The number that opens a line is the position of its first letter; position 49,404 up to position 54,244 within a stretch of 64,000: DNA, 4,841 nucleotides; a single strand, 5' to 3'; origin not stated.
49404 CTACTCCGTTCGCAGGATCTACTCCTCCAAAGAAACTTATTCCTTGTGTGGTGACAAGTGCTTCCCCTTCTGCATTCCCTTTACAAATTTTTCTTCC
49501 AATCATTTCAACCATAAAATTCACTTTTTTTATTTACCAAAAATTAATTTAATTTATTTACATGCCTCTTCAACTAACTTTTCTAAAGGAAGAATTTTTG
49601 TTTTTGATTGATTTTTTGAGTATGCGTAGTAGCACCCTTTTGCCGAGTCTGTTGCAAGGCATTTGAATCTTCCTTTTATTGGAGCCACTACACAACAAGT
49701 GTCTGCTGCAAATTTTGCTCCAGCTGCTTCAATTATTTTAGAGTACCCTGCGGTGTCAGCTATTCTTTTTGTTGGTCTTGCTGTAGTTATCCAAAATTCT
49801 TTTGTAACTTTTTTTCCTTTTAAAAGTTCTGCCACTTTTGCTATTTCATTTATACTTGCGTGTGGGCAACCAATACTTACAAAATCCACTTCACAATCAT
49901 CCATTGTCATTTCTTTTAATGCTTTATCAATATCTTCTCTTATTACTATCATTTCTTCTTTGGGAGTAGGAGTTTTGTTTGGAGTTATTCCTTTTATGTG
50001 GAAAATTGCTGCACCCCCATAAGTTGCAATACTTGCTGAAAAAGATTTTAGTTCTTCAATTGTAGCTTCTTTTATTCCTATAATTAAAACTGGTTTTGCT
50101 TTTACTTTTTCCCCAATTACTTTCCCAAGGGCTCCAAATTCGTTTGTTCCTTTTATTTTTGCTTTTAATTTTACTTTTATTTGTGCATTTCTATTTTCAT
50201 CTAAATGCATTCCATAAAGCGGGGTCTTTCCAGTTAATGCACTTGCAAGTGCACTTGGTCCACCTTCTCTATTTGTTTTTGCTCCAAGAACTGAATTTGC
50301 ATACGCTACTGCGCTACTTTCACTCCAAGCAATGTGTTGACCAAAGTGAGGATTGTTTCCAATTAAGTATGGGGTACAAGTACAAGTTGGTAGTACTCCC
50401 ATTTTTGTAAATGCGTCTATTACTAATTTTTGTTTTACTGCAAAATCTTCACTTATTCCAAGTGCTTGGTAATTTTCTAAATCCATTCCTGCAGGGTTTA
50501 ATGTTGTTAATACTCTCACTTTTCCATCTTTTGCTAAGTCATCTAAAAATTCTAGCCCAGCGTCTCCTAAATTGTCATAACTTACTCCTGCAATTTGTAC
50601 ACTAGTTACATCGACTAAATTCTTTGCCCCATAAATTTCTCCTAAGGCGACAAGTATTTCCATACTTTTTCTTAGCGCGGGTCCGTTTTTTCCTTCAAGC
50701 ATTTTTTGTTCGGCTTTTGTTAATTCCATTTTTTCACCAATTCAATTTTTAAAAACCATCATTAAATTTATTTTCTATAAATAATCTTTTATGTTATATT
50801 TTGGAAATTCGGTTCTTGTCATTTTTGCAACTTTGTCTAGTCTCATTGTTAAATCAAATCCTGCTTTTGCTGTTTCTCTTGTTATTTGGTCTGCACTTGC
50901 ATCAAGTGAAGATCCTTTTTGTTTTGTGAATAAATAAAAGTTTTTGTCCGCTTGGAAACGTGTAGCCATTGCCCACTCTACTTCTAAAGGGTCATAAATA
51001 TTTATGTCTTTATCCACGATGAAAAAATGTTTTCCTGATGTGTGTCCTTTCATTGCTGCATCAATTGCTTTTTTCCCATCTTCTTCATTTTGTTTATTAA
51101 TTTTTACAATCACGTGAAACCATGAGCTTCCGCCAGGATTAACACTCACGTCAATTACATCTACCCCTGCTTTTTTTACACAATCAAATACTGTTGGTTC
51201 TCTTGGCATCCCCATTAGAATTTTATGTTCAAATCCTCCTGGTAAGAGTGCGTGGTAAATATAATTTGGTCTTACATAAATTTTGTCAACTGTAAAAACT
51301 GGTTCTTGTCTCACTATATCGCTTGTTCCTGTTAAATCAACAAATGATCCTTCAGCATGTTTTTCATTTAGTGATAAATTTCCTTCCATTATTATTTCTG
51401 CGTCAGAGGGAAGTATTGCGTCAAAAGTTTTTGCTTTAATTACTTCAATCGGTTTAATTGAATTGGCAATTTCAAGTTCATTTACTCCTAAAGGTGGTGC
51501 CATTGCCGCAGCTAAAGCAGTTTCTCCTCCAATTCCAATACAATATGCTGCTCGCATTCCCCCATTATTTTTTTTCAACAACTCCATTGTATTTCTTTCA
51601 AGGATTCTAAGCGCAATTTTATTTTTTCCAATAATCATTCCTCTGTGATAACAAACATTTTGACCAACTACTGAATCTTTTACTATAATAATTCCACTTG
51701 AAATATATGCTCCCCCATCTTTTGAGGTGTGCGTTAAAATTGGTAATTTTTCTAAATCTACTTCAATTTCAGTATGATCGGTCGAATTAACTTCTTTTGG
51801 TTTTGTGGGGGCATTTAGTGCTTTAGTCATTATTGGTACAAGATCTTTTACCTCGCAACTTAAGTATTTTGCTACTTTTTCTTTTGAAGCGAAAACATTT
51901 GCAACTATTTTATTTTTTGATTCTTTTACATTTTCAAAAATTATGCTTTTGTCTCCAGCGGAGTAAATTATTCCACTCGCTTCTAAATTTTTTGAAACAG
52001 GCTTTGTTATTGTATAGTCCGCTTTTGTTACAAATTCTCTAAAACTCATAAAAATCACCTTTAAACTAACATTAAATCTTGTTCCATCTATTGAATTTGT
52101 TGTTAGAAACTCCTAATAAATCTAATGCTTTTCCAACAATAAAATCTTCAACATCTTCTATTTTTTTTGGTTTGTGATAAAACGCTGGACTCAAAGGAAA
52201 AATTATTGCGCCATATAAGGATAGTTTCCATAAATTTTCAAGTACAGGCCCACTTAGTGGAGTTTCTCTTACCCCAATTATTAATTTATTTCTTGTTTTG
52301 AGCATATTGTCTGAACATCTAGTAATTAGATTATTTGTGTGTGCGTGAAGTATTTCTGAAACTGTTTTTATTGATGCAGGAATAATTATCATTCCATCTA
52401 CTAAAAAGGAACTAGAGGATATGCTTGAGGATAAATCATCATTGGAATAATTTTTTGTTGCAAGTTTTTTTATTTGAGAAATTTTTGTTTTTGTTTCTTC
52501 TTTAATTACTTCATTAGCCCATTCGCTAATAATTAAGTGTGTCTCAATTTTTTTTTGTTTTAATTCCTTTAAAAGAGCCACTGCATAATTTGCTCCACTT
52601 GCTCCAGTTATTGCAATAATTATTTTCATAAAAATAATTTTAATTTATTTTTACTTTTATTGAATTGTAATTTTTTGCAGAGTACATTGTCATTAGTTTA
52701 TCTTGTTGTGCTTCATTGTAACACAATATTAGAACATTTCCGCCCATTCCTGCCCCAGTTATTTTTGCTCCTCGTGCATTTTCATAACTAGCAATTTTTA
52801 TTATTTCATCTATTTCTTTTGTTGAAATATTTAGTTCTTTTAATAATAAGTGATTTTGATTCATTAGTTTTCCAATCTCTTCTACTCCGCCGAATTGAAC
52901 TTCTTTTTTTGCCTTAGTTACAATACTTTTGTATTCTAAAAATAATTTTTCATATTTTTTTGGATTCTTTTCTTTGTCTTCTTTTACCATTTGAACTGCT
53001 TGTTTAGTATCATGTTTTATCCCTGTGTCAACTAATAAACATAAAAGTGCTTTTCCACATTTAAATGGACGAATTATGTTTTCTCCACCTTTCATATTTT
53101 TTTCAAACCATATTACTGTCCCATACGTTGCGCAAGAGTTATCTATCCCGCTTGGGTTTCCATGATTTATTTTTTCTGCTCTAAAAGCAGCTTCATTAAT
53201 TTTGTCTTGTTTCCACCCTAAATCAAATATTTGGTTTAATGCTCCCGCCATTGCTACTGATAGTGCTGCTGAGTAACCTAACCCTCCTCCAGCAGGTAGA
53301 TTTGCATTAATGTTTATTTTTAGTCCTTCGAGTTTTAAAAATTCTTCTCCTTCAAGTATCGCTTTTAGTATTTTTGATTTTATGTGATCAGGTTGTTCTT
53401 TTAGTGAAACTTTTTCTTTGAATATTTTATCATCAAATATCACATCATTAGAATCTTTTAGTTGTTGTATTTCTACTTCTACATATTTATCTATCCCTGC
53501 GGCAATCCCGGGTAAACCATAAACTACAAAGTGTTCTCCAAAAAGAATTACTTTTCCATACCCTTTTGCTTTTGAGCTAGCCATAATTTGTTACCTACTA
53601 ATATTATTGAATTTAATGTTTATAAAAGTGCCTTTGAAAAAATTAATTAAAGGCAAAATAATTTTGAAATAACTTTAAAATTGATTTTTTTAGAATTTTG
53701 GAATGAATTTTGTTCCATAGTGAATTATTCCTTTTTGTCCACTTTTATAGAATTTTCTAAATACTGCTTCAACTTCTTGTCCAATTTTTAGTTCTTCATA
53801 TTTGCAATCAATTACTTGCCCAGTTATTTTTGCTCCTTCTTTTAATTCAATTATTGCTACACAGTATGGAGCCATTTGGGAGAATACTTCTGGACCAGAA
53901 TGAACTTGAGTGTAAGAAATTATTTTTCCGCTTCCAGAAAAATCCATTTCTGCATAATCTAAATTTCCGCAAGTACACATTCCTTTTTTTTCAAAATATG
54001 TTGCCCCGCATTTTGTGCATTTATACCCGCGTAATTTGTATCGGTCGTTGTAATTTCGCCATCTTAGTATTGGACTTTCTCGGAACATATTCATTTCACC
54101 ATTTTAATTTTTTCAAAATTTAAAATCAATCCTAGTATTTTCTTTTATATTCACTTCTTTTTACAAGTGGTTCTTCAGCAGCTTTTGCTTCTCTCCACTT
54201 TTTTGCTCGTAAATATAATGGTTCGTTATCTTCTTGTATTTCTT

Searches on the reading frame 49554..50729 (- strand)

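Call 5: search_protein_families(library=ncbifam, proteins=[window:49554-50729:-])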
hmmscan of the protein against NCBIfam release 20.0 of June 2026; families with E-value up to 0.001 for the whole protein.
window:49554-50729:- (391 aa): 5 families
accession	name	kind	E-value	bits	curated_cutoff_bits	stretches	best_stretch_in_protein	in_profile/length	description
NF051439.1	C3LHypDHLhpIPSEAE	equivalog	4.9e-82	276.1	700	1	1-390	144-544/555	cis-3-hydroxy-L-proline dehydratase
NF004016.0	PRK05478.1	subfamily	5.4e-05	21.9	510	1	272-347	325-410/468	3-isopropylmalate dehydratase large subunit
NF009116.0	PRK12466.1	subfamily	0.00011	20.9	531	1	271-347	326-412/472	3-isopropylmalate dehydratase large subunit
TIGR00170.1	leuC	equivalog_domain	0.00026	19.7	560.25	1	273-348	331-411/466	3-isopropylmalate dehydratase large subunit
NF001614.1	PRK00402.1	subfamily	0.00035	19.4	385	1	269-346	278-359/415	aconitase/3-isopropylmalate dehydratase large subunit family protein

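Call 92: search_protein_families(library=pfam, proteins=[window:49554-50729:-], max_evalue=0.00001)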
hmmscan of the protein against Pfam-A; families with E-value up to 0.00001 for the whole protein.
window:49554-50729:- (391 aa): 1 family
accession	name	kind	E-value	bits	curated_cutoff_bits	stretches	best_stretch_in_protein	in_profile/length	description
PF04412.18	AcnX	-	3.5e-146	487.4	31.5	1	1-387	1-400/400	Aconitase X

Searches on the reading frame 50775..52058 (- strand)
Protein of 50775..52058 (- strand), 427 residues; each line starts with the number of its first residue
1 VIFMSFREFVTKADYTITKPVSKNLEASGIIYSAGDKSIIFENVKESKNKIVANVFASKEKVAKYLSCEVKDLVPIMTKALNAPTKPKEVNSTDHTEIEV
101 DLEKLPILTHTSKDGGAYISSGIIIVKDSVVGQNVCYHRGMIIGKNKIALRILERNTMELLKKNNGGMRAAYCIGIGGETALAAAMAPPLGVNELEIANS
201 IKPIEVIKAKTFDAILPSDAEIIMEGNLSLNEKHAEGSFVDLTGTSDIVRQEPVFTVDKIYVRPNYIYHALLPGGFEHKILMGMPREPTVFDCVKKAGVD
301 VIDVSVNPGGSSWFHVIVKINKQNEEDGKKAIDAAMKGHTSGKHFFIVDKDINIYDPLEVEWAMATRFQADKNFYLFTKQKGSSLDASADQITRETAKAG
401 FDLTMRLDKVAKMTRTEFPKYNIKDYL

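Call 5: search_protein_families(library=ncbifam, proteins=[window:50775-52058:-])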
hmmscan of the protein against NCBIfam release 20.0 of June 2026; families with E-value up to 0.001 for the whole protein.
window:50775-52058:- (427 aa): 7 families
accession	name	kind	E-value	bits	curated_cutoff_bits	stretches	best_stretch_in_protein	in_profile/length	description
TIGR00148.1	TIGR00148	subfamily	6e-89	298.7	244.85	1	6-405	1-437/438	UbiD family decarboxylase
NF041204.1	VdcC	exception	2.2e-43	148.4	650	1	38-416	46-450/467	non-oxidative hydroxyarylic acid decarboxylases subunit C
TIGR03701.1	mena_SCO4490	equivalog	2.2e-39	135.4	495.9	2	86-391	108-427/433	menaquinone biosynthesis decarboxylase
NF008175.0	PRK10922.1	equivalog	2.3e-31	108.9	788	1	72-406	109-458/497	4-hydroxy-3-polyprenylbenzoate decarboxylase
TIGR02723.1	phenyl_P_alpha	equivalog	4.9e-16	58.4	564.6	1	72-392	102-428/485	phenylphosphate carboxylase subunit alpha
NF041219.1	BagN_FevL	exception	1.7e-15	56.5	1000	1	98-369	141-433/502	bagremycin/ferroverdin biosynthesis UbiD family decarboxylase BagN/FevL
TIGR02724.1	phenyl_P_beta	equivalog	4.2e-15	55.1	468.95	1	38-390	43-424/472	phenylphosphate carboxylase subunit beta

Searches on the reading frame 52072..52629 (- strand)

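Call 5: search_protein_families(library=ncbifam, proteins=[window:52072-52629:-])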
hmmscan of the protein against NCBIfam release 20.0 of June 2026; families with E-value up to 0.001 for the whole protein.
window:52072-52629:- (185 aa): 6 families
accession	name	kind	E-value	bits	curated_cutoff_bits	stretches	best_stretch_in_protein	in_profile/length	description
NF004685.0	PRK06029.1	subfamily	1.6e-64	217.4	188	1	1-184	2-186/187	UbiX family flavin prenyltransferase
TIGR00421.1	ubiX_pad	subfamily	9.4e-64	214.5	108.9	1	2-182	1-181/181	UbiX family flavin prenyltransferase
NF041206.1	VdcB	exception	1e-60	204.5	290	1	2-183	1-183/184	non-oxidative hydroxyarylic acid decarboxylases subunit B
NF041218.1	BagM_FevK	exception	1.6e-46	158.4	420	1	1-183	1-184/215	bagremycin/ferroverdin biosynthesis UbiX family decarboxylase BagM/FevK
TIGR00521.1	coaBC_dfp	equivalog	3.1e-08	33.1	219.7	1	1-106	4-109/392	bifunctional phosphopantothenoylcysteine decarboxylase/phosphopantothenate--cysteine ligase CoaBC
TIGR02113.1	coaC_strep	equivalog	6.3e-05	22.9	261.4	1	2-121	2-121/177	phosphopantothenoylcysteine decarboxylase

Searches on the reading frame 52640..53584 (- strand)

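Call 5: search_protein_families(library=ncbifam, proteins=[window:52640-53584:-])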
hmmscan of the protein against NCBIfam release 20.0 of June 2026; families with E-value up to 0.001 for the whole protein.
window:52640-53584:- (314 aa): 17 families
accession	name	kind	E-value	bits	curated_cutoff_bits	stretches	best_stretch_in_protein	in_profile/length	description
TIGR00549.1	mevalon_kin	equivalog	2.2e-71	240.6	163.05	1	10-287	3-276/276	mevalonate kinase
NF003036.0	PRK03926.1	equivalog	1.1e-49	169.2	403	1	9-295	7-274/302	mevalonate kinase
NF003006.0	PRK03817.1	equivalog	2.1e-26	92.7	443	2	7-193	5-193/352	galactokinase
TIGR00131.1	gal_kin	equivalog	2.9e-16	59.4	226.65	2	222-292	282-354/388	galactokinase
NF003705.0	PRK05322.1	equivalog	7.9e-16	57.7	385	2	205-292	265-353/388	galactokinase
NF002288.1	PRK01212.1-4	equivalog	8.3e-16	57.9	194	1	61-310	51-286/303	homoserine kinase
NF003472.0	PRK05101.1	equivalog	2.8e-15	56.1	499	2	172-294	226-350/382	galactokinase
TIGR01220.1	Pmev_kin_Gr_pos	equivalog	9e-15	54.6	165.7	2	7-161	4-178/358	phosphomevalonate kinase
NF040957.1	Arch_PMK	equivalog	1.4e-12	47.8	500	1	9-312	5-308/316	phosphomevalonate kinase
NF001816.0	PRK00555.1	equivalog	5e-12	45.5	509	1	208-296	244-332/363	galactokinase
NF009948.0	PRK13412.1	equivalog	1.3e-10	39.6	721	2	87-137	726-776/974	bifunctional fucokinase/fucose-1-phosphate guanylyltransferase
TIGR00191.1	thrB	equivalog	2.3e-10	39.8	168.25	1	47-311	41-289/304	homoserine kinase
NF049969.1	GlMnHpPKinHddA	equivalog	3e-09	36.8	600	1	14-299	22-314/338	D-glycero-D-manno-heptose 7-phosphate kinase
NF040725.1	panto_kin_Meth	equivalog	4.4e-08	32.4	380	1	55-183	57-178/286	pantoate kinase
TIGR00144.1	beta_RFAP_syn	subfamily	2.6e-05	23.6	113.5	1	37-154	36-143/325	beta-ribofuranosylaminobenzene 5'-phosphate synthase family protein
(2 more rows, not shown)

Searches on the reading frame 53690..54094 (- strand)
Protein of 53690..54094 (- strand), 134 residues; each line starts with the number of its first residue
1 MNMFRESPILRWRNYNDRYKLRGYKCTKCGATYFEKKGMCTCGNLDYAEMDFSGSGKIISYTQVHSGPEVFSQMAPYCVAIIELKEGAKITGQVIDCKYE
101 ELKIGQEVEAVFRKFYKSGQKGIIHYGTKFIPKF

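Call 4: search_protein_families(library=pfam, proteins=[window:53690-54094:-])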
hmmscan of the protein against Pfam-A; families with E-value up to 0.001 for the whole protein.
window:53690-54094:- (134 aa): 2 families
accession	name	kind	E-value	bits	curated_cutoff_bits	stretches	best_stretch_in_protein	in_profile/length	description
PF01796.24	OB_ChsH2_C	-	2.1e-17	63.2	27.1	1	51-113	3-65/65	ChsH2, C-terminal OB-fold domain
PF12172.15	zf-ChsH2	-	2e-06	27.9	23.2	1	17-44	5-33/37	ChsH2, rubredoxin-like zinc ribbon domain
